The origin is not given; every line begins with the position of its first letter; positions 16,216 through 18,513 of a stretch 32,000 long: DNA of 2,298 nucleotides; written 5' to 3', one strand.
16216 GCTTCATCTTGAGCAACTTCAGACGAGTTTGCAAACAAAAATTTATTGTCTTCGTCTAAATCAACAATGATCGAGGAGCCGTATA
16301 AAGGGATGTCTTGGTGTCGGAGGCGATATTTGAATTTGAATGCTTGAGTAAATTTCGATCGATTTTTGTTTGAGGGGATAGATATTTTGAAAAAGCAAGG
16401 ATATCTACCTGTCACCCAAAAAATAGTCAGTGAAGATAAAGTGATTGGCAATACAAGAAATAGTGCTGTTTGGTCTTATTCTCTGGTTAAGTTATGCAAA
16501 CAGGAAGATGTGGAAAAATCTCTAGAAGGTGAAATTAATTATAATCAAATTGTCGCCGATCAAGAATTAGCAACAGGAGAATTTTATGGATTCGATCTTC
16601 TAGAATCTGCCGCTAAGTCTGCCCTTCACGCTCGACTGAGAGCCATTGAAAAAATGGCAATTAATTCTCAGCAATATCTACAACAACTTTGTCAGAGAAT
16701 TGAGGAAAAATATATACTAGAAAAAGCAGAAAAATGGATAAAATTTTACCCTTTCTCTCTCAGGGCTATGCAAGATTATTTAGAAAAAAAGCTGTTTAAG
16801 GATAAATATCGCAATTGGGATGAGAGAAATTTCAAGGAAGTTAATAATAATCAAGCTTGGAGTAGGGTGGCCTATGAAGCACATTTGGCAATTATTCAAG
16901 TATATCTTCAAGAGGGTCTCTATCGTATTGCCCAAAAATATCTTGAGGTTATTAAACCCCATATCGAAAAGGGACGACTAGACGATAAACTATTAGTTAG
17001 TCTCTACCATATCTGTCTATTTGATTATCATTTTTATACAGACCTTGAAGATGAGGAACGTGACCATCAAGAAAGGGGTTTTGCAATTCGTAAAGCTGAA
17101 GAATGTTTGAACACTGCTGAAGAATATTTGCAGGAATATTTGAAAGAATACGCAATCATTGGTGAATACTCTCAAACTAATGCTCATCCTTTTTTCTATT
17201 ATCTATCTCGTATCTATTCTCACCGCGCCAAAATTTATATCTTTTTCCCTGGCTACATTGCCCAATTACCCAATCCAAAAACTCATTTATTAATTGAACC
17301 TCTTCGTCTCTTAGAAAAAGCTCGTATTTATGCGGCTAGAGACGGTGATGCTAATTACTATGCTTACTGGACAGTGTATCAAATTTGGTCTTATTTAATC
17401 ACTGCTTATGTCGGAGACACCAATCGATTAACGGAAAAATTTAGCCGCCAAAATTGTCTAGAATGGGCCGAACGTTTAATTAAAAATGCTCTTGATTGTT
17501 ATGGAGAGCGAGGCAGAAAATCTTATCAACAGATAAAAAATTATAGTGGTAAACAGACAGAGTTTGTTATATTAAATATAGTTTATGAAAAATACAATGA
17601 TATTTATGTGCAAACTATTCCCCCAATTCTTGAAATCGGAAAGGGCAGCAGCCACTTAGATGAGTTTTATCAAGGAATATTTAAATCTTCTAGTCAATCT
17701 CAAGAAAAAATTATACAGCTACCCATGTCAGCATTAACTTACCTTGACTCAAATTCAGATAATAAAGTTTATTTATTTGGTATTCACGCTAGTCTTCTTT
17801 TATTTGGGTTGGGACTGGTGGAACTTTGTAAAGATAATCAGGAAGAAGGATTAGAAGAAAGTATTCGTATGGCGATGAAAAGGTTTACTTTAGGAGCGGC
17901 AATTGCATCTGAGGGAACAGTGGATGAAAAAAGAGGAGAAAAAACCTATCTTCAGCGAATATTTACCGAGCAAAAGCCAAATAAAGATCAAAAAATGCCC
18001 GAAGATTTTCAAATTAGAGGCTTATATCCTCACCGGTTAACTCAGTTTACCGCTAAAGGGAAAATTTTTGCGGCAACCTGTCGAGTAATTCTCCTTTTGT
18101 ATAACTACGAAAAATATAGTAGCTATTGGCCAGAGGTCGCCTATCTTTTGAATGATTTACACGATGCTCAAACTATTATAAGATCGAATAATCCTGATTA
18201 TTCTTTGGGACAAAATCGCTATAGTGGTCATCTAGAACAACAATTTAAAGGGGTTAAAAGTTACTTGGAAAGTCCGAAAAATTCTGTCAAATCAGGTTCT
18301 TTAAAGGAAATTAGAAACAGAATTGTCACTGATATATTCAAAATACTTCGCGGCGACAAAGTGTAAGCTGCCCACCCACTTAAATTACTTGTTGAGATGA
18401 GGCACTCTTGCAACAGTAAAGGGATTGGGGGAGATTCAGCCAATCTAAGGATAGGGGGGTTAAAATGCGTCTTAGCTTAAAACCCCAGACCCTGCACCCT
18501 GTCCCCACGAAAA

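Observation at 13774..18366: AT-rich three-gene island between dnaN and cobK: a thermolysin-family protease with no visible signal peptide, flanked by two proteins of no recognisable family (candidate protease-centred conflict module)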

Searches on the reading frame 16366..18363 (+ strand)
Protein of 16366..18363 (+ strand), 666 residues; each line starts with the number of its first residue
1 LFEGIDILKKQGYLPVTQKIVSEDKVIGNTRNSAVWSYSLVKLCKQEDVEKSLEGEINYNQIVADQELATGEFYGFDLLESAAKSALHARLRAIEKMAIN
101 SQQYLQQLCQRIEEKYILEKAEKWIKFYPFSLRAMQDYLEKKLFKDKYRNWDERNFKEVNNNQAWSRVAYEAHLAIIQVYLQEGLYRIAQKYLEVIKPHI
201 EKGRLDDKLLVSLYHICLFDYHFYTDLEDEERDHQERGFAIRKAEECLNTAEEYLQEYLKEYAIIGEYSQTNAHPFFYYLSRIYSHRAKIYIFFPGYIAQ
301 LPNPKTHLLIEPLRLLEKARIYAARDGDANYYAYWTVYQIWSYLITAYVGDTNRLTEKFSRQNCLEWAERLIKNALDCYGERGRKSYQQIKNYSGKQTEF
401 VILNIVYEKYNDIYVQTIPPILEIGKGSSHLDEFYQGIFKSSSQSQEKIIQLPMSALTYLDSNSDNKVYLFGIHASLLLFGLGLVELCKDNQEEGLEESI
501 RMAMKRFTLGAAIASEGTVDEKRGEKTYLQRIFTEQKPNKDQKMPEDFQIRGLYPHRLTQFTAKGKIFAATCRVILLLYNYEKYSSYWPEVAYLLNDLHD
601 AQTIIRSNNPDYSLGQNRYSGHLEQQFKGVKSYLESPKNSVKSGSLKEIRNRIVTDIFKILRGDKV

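Call 5: search_protein_families(library=pfam, proteins=[window:16366-18363:+], max_evalue=1)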
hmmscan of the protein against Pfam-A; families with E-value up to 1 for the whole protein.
window:16366-18363:+ (666 aa): 0 families

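Call 6: search_protein_families(library=padloc, proteins=[window:16366-18363:+], max_evalue=1)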
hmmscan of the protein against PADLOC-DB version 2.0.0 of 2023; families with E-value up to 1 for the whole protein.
window:16366-18363:+ (666 aa): 0 families

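Call 8: find_encoding_contigs(protein=window:16366-18363:+, flank=10000, max_places=6)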
Protein window:16366-18363:+ (666 aa): no gene with exactly this product is on record in the collection.

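Call 9: find_homologous_proteins(query=window:16366-18363:+)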
Query window:16366-18363:+ (666 aa): 165 proteins with E <= 0.001 among 8000 candidates; the best 120 are listed.
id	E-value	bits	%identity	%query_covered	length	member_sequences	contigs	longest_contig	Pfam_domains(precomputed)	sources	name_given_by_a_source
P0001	0.0e+0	1478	98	100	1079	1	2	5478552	-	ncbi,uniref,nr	ncbi:hypothetical protein [Microcystis aeruginosa]|uniref:hypothetical protein n=1 Tax=Microcystis a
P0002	0.0e+0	1470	98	100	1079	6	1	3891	-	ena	-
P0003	0.0e+0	1459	97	100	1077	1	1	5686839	-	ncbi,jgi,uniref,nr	ncbi:HypX (modular protein) [Microcystis panniformis]|uniref:HypX (Modular protein) n=1 Tax=Microcys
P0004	0.0e+0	1452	97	100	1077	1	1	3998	-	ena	-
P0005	0.0e+0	1450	97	100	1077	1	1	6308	-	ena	-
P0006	0.0e+0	1450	97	100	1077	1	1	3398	-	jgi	-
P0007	0.0e+0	1448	97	100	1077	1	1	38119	-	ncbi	-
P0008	0.0e+0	1447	97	100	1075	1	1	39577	-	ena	-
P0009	0.0e+0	1446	97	100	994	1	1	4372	-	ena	-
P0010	0.0e+0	1446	97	100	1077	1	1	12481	-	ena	-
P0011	0.0e+0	1445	97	100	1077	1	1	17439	-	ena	-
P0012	0.0e+0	1445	97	100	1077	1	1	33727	-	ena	-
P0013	0.0e+0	1445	97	100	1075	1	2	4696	-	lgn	-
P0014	0.0e+0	1444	97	100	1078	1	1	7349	-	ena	-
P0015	0.0e+0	1442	97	100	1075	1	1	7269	-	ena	-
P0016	0.0e+0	1441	96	100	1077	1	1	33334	-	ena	-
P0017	0.0e+0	1440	97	100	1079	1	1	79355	-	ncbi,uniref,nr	ncbi:HypX (modular protein) [Microcystis aeruginosa BLCCF158]|uniref:HypX (Modular protein) n=1 Tax=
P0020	0.0e+0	1438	97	100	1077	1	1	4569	-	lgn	-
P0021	0.0e+0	1438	97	100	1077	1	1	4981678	-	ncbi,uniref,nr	ncbi:HypX (modular protein) [Microcystis aeruginosa]|uniref:HypX (modular protein) n=1 Tax=Microcyst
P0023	0.0e+0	1436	96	100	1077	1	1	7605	-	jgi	-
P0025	0.0e+0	1434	96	100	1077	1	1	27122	-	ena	-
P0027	0.0e+0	1421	95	100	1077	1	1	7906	-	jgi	jgi:hypothetical protein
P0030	0.0e+0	1419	95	100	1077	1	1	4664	-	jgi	jgi:hypothetical protein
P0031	0.0e+0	1414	94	100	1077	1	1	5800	-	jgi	jgi:hypothetical protein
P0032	0.0e+0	1414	95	100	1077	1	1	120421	-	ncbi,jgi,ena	jgi:hypothetical protein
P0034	0.0e+0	1413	94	100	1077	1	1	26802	-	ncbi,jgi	jgi:hypothetical protein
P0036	0.0e+0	1408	94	100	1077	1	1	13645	-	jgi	jgi:hypothetical protein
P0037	0.0e+0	1407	94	100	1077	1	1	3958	-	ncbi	-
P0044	0.0e+0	1402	94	100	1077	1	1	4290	-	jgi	-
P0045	0.0e+0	1402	94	100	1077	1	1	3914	-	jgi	jgi:hypothetical protein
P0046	0.0e+0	1401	94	100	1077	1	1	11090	-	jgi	jgi:hypothetical protein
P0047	0.0e+0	1401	94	100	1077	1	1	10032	-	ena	-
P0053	0.0e+0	1397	93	100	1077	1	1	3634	-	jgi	jgi:hypothetical protein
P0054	0.0e+0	1397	93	100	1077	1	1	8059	-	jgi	jgi:hypothetical protein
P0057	0.0e+0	1395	93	100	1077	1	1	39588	-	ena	-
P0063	0.0e+0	1393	93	100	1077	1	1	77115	-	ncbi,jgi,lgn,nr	ncbi:MAG: HypX (modular protein) [Microcystis aeruginosa G13-09]|nr:HypX (modular protein) [Microcys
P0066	0.0e+0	1393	93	100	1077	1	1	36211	-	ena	-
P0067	0.0e+0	1393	93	100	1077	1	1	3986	-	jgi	jgi:hypothetical protein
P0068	0.0e+0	1393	93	100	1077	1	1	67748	-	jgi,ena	jgi:hypothetical protein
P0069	0.0e+0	1393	93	100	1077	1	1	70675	-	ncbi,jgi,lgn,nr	ncbi:MAG: HypX (modular protein) [Microcystis aeruginosa G13-07]|nr:HypX (modular protein) [Microcys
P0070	0.0e+0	1393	93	100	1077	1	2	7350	-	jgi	jgi:hypothetical protein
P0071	0.0e+0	1393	93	100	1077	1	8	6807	-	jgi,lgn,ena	jgi:hypothetical protein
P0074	0.0e+0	1392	93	100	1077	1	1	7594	-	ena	-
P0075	0.0e+0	1392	93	100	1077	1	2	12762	-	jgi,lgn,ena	jgi:hypothetical protein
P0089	2.1e-171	590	46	99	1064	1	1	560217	-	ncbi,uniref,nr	ncbi:HypX (modular protein) [Iningainema tapete]|uniref:HypX (Modular protein) n=1 Tax=Iningainema t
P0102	7.4e-158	545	44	99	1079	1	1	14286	-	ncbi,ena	-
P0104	1.0e-156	541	44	99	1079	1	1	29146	-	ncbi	-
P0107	4.1e-154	533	44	99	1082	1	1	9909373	-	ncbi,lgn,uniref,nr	ncbi:hypothetical protein NIES2100_20740 [Calothrix sp. NIES-2100]|uniref:HypX (modular protein) n=1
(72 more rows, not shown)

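Call 13: find_encoding_contigs(protein=P0001, flank=10000, max_places=4)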
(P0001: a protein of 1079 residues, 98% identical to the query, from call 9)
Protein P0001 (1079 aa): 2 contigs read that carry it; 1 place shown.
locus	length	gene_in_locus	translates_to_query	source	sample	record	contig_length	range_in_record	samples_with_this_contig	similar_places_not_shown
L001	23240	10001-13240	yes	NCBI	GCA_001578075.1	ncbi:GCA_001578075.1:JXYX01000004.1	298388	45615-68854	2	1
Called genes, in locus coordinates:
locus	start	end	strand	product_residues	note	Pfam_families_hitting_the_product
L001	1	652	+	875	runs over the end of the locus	PF00654:Voltage_CLC, PF00571:CBS, PF00582:Usp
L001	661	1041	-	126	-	PF08865:DUF1830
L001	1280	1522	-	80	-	-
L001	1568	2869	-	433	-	PF00202:Aminotran_3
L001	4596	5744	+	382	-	PF00712:DNA_pol3_beta, PF02767:DNA_pol3_beta_2, PF02768:DNA_pol3_beta_3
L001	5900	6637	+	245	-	-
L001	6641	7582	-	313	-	PF02868:Peptidase_M4_C (weak)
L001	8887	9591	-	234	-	-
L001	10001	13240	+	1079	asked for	-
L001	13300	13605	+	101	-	PF02768:DNA_pol3_beta_3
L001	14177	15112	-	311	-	PF02353:CMAS, PF01209:Ubie_methyltran, PF08241:Methyltransf_11, PF13649:Methyltransf_25, PF13847:Methyltransf_31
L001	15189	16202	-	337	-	PF00389:2-Hacid_dh, PF02826:2-Hacid_dh_C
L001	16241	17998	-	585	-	PF00664:ABC_membrane, PF06472:ABC_membrane_2, PF00005:ABC_tran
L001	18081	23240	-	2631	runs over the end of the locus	PF00501:AMP-binding, PF00550:PP-binding, PF00109:ketoacyl-synt, PF02801:Ketoacyl-synt_C, PF16197:KAsynt_C_assoc, PF22336:RhiE-like_linker, PF22621:CurL-like_PKS_C, PF00698:Acyl_transf_1, +10 more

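Call 14: find_encoding_contigs(protein=P0003, flank=10000, max_places=4)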
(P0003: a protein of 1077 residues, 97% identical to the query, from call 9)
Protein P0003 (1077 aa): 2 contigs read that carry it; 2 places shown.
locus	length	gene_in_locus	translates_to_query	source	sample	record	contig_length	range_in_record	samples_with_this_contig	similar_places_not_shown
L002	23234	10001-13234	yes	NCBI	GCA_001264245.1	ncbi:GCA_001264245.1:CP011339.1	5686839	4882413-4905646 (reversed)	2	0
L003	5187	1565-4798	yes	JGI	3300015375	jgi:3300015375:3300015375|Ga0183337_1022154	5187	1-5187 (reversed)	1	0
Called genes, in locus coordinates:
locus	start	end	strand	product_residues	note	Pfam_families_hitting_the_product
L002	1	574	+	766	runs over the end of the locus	PF00654:Voltage_CLC, PF00571:CBS, PF00582:Usp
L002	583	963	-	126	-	PF08865:DUF1830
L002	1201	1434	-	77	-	-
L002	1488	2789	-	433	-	PF00202:Aminotran_3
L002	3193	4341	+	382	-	PF00712:DNA_pol3_beta, PF02767:DNA_pol3_beta_2, PF02768:DNA_pol3_beta_3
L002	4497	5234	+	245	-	-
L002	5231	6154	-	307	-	PF02868:Peptidase_M4_C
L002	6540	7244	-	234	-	-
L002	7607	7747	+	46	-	-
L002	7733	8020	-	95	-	-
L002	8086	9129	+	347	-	PF13384:HTH_23 (weak), PF13592:HTH_33 (faint), PF13358:DDE_3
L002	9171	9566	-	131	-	-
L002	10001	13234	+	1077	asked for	-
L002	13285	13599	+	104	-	PF02768:DNA_pol3_beta_3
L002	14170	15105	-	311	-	PF02353:CMAS, PF01209:Ubie_methyltran, PF08241:Methyltransf_11, PF13649:Methyltransf_25, PF13847:Methyltransf_31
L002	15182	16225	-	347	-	PF00389:2-Hacid_dh, PF02826:2-Hacid_dh_C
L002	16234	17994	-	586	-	PF00664:ABC_membrane, PF06472:ABC_membrane_2, PF02463:SMC_N (faint), PF00005:ABC_tran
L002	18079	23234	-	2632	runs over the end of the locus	PF00501:AMP-binding, PF00550:PP-binding, PF00109:ketoacyl-synt, PF02801:Ketoacyl-synt_C, PF16197:KAsynt_C_assoc, PF22336:RhiE-like_linker, PF22621:CurL-like_PKS_C, PF00698:Acyl_transf_1, +11 more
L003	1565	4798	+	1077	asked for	-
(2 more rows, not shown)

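Call 21: find_encoding_contigs(protein=P0089, flank=10000, max_places=3)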
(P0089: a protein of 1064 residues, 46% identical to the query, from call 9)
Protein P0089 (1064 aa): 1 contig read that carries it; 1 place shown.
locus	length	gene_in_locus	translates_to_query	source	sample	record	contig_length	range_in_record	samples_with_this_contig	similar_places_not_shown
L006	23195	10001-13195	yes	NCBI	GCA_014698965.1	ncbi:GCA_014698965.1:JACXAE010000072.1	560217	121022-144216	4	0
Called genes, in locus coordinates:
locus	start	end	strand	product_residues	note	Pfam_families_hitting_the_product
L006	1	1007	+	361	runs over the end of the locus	PF00933:Glyco_hydro_3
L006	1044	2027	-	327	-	PF00392:GntR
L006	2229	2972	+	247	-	PF01738:DLH, PF08840:BAAT_C (weak)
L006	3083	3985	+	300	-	PF00575:S1, PF23459:S1_RRP5 (weak)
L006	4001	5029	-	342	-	PF00069:Pkinase, PF07714:PK_Tyr_Ser-Thr, PF01636:APH (faint), PF03109:ABC1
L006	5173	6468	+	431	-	-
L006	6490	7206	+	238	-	-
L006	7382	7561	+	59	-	PF05973:Gp49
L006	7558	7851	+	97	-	PF13443:HTH_26 (weak)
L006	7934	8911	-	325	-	PF01447:Peptidase_M4, PF02868:Peptidase_M4_C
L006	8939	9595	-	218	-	PF07504:FTP (weak)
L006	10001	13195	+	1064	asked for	-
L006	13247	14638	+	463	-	PF01842:ACT (faint), PF13291:ACT_4, PF00390:malic, PF03949:Malic_M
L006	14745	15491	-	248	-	PF02633:Creatininase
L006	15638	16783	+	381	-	PF24894:Hexapep_GlmU (faint), PF00132:Hexapep (faint), PF25084:LbH_EIF2B (faint), PF25087:GMPPB_C (faint)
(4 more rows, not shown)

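Call 22: find_encoding_contigs(protein=P0107, flank=10000, max_places=3)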
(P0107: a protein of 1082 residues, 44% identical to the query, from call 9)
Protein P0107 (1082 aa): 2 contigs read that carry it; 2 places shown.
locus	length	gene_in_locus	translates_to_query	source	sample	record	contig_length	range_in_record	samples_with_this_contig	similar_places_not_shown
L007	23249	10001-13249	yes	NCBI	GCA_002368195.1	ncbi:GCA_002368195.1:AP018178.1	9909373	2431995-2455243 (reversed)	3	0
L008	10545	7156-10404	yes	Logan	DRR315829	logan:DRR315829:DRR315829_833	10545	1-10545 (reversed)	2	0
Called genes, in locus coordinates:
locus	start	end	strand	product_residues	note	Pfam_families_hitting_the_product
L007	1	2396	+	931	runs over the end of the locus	PF10579:Rapsyn_N (weak), PF13424:TPR_12, PF00515:TPR_1 (weak), PF13424:TPR_12, PF13424:TPR_12, PF13424:TPR_12, PF13424:TPR_12, PF12770:CHAT, +17 more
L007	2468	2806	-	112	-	-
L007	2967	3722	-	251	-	PF12717:Cnd1 (faint), PF02985:HEAT (faint), PF13646:HEAT_2, PF01602:Adaptin_N (faint), PF03130:HEAT_PBS (faint), PF13646:HEAT_2, PF13513:HEAT_EZ (weak), PF13646:HEAT_2, +1 more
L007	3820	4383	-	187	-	PF00583:Acetyltransf_1, PF13508:Acetyltransf_7, PF13673:Acetyltransf_10, PF24553:Rv0428c_C (weak), PF08445:FR47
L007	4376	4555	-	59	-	-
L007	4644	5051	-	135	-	-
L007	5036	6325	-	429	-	PF07690:MFS_1, PF13000:Acatn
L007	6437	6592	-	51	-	PF01914:MarC (weak)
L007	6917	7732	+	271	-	PF00795:CN_hydrolase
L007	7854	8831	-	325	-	PF01447:Peptidase_M4, PF02868:Peptidase_M4_C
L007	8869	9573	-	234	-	PF07504:FTP (weak)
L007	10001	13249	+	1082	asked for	-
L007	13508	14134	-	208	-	PF02734:Dak2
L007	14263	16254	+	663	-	PF12708:Pect-lyase_RHGA_epim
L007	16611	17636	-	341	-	PF01207:Dus, PF01180:DHO_dh (faint)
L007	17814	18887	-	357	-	PF02733:Dak1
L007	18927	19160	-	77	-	-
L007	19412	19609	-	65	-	-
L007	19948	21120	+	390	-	PF02771:Acyl-CoA_dh_N, PF02770:Acyl-CoA_dh_M, PF00441:Acyl-CoA_dh_1, PF08028:Acyl-CoA_dh_2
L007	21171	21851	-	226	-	PF03167:UDG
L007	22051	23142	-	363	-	-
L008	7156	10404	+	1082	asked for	-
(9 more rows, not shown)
